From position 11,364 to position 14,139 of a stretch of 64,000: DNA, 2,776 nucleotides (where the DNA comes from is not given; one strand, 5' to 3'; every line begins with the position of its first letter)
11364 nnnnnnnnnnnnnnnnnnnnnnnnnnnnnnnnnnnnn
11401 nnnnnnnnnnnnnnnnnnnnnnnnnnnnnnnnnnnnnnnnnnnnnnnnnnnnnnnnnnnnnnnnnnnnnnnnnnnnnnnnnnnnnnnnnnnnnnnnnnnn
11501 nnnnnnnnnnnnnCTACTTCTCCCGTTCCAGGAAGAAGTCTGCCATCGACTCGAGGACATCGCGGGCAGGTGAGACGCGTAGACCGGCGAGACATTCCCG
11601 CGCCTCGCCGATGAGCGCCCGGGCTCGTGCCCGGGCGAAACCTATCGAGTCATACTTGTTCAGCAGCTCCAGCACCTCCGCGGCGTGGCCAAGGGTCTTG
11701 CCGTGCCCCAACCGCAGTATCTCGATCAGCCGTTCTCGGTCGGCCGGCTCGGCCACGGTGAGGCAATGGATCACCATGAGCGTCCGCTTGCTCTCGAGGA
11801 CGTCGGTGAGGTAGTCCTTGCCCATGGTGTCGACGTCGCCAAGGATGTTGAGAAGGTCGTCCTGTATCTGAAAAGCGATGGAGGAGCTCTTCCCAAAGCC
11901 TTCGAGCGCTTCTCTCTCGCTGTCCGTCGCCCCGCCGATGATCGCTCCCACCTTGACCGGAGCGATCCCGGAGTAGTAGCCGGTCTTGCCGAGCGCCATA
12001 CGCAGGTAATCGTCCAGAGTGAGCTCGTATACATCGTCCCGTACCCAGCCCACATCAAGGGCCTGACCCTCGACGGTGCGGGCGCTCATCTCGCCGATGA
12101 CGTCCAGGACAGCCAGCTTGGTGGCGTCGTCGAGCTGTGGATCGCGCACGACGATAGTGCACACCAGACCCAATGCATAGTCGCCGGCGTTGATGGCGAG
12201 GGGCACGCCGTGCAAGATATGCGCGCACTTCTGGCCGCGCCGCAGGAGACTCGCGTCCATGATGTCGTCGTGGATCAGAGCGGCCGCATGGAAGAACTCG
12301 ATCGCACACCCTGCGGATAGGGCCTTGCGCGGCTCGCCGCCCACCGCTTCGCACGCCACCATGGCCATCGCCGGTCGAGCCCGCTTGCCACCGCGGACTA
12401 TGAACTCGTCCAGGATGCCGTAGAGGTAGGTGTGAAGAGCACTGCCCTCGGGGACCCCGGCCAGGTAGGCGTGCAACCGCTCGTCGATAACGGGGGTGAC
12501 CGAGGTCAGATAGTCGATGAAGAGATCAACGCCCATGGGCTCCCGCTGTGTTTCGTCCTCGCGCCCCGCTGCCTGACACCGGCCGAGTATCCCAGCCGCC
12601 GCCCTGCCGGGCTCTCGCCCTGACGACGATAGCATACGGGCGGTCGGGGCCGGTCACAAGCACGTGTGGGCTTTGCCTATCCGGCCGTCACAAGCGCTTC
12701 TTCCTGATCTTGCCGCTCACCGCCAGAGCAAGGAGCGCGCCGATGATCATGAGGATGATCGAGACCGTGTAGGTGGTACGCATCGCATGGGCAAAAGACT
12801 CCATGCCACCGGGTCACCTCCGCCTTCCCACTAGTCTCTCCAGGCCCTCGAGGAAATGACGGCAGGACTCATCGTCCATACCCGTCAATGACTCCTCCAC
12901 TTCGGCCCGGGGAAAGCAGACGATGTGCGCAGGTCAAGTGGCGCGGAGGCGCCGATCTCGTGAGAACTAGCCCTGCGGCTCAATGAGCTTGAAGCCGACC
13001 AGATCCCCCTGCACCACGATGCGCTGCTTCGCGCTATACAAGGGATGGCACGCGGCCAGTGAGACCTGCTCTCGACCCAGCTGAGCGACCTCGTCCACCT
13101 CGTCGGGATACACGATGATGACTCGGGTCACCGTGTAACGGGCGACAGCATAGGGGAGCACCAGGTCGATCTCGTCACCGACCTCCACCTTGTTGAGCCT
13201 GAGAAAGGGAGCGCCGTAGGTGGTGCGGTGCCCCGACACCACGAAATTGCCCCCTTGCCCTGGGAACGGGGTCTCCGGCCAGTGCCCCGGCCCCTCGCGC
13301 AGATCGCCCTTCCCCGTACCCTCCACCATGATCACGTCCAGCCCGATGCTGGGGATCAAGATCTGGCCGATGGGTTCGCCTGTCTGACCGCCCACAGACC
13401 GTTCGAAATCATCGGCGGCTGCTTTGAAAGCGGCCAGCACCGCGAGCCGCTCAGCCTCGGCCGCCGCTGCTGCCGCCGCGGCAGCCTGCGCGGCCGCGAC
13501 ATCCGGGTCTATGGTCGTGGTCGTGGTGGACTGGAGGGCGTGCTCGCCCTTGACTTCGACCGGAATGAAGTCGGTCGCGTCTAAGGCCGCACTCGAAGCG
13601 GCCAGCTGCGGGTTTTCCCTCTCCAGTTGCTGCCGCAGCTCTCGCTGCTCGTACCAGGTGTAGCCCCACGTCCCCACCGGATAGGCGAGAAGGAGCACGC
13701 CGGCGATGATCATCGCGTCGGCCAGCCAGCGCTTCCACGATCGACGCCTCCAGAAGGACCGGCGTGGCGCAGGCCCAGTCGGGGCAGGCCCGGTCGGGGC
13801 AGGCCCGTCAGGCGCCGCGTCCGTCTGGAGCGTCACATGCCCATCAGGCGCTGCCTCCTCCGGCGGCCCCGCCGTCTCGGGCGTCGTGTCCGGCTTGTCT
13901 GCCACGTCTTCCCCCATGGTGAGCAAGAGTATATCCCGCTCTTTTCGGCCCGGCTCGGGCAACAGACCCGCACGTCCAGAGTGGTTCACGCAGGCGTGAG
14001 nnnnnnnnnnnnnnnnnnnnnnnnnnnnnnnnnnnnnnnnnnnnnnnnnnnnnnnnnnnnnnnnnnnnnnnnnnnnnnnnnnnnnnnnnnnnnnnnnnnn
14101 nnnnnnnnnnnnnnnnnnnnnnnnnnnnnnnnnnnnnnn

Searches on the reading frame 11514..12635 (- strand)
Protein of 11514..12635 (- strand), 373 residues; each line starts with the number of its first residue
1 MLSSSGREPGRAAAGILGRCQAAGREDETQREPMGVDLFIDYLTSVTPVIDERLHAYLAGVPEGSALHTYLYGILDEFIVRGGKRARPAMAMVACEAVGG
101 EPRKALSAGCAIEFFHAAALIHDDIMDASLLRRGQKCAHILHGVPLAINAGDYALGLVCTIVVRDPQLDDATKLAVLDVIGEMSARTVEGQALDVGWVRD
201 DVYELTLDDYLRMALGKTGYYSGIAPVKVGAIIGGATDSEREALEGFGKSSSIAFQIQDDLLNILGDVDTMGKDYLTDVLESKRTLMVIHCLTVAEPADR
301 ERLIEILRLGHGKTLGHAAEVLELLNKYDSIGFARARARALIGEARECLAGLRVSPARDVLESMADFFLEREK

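Call 6: search_protein_families(library=ncbifam, proteins=[window:11514-12635:-], max_evalue=0.00001)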
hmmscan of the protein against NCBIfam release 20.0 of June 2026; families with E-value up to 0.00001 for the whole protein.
window:11514-12635:- (373 aa): 16 families
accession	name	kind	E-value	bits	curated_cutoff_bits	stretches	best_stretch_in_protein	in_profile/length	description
NF040698.1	IdsA_Meth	equivalog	2.1e-70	237.6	468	1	78-372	37-327/328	short chain isoprenyl diphosphate synthase IdsA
NF041169.1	f2_encap_cargo4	exception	4.1e-61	207.1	450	1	46-372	8-333/334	family 2 encapsulin nanocompartment cargo protein polyprenyl transferase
NF041003.1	GGPP_syn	equivalog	9.4e-52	176.1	500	1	41-373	4-326/326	geranylgeranyl diphosphate synthase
NF045485.1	FPPsyn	subfamily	1e-40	139.7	275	1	79-298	33-254/288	farnesyl diphosphate synthase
NF008140.0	PRK10888.1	equivalog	3.5e-37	128.4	412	1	77-372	37-322/323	octaprenyl diphosphate synthase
NF040789.2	gerfarn_diphsyn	equivalog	1.8e-36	126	560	1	104-372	83-344/345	geranylfarnesyl diphosphate synthase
NF042417.1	NPPPS_Mycobact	equivalog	4.8e-33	114.6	600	1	79-371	52-333/335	nonaprenyl/(2E,6E)-farnesyl/geranylgeranyl diphosphat synthase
NF042416.1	GFPPS_Mycobact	equivalog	9.5e-31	107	600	1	54-338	9-311/350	bifunctional (2E,6E)-farnesyl/geranyl diphosphate synthase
TIGR02749.1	prenyl_cyano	equivalog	2.2e-29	102.5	383.2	1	68-371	29-320/322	solanesyl diphosphate synthase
NF045549.1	GGPPsyn_IdsB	equivalog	3.5e-29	102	475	1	82-295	64-272/346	geranylgeranyl diphosphate synthase IdsB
NF045685.1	GGPPSynCrtE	equivalog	3.9e-28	98.3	460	1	78-293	37-254/293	geranylgeranyl diphosphate synthase CrtE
NF007877.0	PRK10581.1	equivalog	1.1e-26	93.7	321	1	43-296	7-260/299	(2E,6E)-farnesyl diphosphate synthase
TIGR02748.1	GerC3_HepT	equivalog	1.2e-25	90.3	456.55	1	78-371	38-317/319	heptaprenyl diphosphate synthase component II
NF040627.1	GFPS_Meth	equivalog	1.9e-23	83.3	600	1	75-275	32-221/285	geranylfarnesyl diphosphate synthase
NF045628.1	HxpDPsynlarge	equivalog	3.2e-19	69.1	500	1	80-367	32-305/311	hexaprenyl-diphosphate synthase large subunit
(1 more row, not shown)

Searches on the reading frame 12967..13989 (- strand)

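Call 6: search_protein_families(library=ncbifam, proteins=[window:12967-13989:-], max_evalue=0.00001)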
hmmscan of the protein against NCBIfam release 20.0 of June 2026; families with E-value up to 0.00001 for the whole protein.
window:12967-13989:- (340 aa): 6 families
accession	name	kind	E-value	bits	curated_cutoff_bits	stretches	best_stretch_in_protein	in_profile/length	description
NF033747.1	class_E_sortase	subfamily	1.1e-29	103.8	160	1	166-331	30-206/211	class E sortase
NF058671.1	sortase_SrtD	exception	3.3e-21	75.8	140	1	183-328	44-185/187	class D sortase, LPxTATN-specific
NF033745.1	class_C_sortase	subfamily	2.1e-20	73.4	160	1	94-328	5-218/220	class C sortase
NF033746.1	class_D_sortase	subfamily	3e-19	69.2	165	1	202-330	5-133/135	class D sortase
TIGR01076.1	sortase_fam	subfamily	3.6e-19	68.9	39.35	1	208-329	1-126/136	sortase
TIGR03784.1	marine_sortase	equivalog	1.5e-11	44.3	158.25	1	206-323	50-169/174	class GN sortase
